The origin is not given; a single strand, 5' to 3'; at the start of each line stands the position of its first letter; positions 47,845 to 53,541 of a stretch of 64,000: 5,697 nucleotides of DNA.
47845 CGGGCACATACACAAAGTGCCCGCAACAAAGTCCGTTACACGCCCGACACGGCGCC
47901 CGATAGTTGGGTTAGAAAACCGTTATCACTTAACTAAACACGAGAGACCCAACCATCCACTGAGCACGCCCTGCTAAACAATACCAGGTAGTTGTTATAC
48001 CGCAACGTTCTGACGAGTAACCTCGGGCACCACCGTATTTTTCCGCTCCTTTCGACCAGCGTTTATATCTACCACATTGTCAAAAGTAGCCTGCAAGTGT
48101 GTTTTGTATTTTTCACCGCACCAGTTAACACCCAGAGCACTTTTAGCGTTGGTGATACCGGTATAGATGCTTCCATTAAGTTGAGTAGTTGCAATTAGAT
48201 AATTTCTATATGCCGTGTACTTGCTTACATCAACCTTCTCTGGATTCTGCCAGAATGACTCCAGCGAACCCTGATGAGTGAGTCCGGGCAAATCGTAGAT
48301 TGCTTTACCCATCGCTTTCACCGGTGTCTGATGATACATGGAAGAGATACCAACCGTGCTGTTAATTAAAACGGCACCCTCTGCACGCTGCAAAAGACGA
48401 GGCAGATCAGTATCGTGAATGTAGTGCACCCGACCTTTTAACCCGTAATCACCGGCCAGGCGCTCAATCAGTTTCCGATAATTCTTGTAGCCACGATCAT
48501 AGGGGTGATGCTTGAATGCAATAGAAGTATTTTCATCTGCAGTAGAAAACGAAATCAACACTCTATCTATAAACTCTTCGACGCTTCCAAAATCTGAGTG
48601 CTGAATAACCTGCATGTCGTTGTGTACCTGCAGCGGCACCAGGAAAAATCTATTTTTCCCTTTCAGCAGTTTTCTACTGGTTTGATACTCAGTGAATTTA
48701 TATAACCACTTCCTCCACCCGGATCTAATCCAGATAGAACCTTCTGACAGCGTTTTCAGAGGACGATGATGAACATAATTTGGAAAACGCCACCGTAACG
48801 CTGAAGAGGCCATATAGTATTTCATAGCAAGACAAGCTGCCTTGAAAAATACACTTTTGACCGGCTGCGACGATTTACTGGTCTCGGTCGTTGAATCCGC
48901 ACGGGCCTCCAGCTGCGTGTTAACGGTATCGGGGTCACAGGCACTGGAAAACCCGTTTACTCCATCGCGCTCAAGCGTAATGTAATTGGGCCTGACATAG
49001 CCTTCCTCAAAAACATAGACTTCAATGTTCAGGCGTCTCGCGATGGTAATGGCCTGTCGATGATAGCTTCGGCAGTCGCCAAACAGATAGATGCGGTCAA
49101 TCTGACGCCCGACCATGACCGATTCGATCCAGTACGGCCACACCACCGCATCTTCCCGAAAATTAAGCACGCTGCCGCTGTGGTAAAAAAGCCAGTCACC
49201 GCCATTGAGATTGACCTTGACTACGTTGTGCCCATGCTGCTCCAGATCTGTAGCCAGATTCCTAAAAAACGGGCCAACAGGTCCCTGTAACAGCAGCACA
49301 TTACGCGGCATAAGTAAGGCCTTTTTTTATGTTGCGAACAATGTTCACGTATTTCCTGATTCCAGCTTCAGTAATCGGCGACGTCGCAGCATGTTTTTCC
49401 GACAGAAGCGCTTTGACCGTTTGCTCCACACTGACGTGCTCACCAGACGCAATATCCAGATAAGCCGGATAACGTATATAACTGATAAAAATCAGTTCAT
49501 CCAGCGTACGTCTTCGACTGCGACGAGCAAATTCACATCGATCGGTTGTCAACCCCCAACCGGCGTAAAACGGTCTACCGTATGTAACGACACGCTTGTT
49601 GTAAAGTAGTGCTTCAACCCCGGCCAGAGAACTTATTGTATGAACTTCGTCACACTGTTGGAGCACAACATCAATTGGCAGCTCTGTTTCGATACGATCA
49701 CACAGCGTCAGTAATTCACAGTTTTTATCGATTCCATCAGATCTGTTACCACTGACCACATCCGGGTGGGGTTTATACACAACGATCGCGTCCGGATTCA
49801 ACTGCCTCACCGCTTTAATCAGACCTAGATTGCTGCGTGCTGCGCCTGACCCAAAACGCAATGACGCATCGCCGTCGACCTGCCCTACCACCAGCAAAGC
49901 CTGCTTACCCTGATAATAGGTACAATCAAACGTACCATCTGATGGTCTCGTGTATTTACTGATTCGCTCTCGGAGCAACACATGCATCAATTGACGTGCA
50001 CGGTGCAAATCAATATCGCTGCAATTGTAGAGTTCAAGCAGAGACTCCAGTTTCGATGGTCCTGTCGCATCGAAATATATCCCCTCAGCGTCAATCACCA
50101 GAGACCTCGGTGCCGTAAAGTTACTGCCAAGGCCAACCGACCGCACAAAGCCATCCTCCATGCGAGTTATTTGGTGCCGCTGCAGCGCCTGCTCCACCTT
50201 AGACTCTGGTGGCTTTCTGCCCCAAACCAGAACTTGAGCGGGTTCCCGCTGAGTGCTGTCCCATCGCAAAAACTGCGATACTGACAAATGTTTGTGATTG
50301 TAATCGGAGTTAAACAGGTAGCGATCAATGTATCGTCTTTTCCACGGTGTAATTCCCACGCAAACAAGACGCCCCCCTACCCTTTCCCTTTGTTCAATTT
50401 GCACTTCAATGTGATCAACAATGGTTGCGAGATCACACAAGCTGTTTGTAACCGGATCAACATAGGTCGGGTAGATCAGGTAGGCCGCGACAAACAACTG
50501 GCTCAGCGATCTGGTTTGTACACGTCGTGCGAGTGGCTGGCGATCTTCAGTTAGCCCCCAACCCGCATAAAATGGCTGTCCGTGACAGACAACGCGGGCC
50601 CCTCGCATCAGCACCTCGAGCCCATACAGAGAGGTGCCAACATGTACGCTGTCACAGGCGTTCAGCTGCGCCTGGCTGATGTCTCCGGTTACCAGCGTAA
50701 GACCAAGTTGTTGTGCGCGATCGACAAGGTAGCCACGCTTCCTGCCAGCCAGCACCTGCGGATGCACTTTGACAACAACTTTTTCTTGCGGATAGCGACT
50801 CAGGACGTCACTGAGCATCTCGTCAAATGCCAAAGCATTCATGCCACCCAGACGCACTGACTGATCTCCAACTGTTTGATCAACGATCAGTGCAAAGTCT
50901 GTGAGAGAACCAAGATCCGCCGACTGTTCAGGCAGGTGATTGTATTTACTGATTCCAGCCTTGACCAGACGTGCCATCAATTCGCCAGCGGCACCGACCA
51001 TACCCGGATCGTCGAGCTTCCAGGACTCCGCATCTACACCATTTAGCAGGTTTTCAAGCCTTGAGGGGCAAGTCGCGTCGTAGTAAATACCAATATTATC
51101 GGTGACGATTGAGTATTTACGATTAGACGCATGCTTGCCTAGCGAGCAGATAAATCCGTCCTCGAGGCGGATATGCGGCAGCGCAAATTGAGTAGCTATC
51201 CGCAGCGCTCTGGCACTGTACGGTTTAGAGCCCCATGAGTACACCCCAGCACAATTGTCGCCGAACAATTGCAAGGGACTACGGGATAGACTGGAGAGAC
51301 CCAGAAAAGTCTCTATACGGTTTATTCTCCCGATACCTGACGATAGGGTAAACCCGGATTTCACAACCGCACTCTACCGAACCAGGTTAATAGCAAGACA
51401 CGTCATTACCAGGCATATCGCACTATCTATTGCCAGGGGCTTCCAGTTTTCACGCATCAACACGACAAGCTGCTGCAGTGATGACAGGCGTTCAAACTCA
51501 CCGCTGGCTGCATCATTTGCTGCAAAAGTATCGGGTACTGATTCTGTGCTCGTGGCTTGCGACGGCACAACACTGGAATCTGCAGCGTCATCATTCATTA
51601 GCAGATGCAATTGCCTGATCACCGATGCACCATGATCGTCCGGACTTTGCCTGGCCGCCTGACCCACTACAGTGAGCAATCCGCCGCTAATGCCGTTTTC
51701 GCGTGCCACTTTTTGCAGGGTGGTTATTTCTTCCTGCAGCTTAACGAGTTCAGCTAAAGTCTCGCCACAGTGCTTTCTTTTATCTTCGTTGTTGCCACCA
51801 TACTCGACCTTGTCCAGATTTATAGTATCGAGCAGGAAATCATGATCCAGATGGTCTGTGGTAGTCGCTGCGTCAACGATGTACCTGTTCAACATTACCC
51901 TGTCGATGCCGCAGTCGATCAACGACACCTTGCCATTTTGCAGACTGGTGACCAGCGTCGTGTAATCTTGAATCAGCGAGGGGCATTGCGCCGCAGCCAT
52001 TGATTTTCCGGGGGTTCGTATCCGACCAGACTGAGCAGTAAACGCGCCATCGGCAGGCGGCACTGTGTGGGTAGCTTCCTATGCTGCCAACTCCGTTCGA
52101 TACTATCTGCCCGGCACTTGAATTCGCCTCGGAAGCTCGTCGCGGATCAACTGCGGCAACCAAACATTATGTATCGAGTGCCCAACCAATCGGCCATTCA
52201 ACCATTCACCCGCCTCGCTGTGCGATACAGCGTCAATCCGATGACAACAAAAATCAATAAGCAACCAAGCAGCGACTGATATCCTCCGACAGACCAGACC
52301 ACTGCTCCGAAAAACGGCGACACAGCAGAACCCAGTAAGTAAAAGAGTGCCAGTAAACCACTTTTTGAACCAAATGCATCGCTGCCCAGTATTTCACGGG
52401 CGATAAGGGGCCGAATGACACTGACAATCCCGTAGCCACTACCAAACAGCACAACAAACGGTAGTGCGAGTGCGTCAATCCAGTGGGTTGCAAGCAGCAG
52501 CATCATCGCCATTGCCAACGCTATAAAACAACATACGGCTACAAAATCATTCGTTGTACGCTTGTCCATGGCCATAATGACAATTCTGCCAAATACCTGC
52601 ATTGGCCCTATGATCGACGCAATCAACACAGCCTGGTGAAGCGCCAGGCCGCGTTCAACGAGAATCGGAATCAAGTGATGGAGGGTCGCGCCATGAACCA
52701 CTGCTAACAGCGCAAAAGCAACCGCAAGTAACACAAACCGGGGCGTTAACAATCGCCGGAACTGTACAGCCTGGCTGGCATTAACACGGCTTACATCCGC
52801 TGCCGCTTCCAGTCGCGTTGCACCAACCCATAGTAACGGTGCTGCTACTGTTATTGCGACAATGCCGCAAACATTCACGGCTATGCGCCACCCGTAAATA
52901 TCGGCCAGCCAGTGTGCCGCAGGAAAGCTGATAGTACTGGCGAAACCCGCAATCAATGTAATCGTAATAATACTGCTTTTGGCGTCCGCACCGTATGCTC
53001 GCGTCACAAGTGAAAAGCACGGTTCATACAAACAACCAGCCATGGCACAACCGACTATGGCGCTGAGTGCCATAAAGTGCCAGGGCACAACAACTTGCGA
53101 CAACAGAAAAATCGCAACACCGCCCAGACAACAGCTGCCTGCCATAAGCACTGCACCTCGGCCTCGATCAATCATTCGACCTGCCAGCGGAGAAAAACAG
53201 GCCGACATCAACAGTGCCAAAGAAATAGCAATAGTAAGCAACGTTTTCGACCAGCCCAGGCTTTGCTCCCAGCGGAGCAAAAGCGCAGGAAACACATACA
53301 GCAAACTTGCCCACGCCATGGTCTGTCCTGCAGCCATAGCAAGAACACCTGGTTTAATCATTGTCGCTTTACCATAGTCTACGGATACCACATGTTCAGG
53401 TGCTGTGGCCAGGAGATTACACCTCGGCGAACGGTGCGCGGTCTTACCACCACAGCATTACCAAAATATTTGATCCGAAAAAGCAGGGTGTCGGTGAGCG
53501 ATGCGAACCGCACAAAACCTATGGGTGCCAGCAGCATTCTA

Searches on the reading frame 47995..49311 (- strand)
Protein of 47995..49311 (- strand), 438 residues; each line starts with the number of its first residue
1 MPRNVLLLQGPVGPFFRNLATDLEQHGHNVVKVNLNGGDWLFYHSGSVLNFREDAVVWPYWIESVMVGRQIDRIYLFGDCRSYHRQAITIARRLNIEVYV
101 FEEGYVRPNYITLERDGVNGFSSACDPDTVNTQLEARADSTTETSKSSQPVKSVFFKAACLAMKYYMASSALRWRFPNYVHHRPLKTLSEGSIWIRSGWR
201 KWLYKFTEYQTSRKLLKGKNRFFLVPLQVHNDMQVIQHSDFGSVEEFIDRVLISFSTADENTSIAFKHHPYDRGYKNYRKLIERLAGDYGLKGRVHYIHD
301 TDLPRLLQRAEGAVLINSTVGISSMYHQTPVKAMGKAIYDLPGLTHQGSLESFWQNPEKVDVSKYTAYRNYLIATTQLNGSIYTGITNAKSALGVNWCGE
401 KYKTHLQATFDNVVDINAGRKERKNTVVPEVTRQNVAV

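Call 35: search_protein_families(library=pfam, proteins=[window:47995-49311:-], max_evalue=0.00001)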
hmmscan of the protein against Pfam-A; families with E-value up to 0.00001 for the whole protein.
window:47995-49311:- (438 aa): 1 family
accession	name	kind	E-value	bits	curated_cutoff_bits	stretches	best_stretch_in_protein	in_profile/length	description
PF05159.20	Capsule_synth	-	8.3e-84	282.1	20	1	74-383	3-310/310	Capsule polysaccharide biosynthesis protein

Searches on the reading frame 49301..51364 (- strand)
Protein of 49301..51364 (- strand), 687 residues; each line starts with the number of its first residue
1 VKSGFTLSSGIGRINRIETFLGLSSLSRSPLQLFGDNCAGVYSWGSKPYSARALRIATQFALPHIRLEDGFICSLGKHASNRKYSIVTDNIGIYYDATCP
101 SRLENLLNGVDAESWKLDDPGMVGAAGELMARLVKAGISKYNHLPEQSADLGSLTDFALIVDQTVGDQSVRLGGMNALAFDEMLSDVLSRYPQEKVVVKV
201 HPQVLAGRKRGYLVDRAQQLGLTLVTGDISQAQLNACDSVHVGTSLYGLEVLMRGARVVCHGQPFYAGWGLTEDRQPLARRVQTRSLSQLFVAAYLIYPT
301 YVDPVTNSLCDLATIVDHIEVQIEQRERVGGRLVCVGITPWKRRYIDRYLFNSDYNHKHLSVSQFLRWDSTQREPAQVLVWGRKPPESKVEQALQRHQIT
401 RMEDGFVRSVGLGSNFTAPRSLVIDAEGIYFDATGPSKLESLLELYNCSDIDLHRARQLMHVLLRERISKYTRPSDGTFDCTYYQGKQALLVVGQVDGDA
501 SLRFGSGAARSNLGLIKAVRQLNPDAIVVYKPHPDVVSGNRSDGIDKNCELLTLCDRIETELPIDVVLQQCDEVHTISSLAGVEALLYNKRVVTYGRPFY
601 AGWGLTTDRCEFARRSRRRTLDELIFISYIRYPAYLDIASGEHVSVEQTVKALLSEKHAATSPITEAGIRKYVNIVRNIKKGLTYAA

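Call 35: search_protein_families(library=pfam, proteins=[window:49301-51364:-], max_evalue=0.00001)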
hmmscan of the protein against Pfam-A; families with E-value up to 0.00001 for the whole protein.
window:49301-51364:- (687 aa): 1 family
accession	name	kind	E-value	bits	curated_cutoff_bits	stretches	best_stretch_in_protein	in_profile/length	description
PF05159.20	Capsule_synth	-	1.6e-72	245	20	3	42-296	4-296/310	Capsule polysaccharide biosynthesis protein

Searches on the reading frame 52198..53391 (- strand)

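Call 35: search_protein_families(library=pfam, proteins=[window:52198-53391:-], max_evalue=0.00001)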
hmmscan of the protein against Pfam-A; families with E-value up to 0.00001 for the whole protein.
window:52198-53391:- (397 aa): 1 family
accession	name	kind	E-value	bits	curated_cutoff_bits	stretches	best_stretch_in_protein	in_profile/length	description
PF07690.21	MFS_1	-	6.2e-23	81.7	33.4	1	22-359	4-347/347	Major Facilitator Superfamily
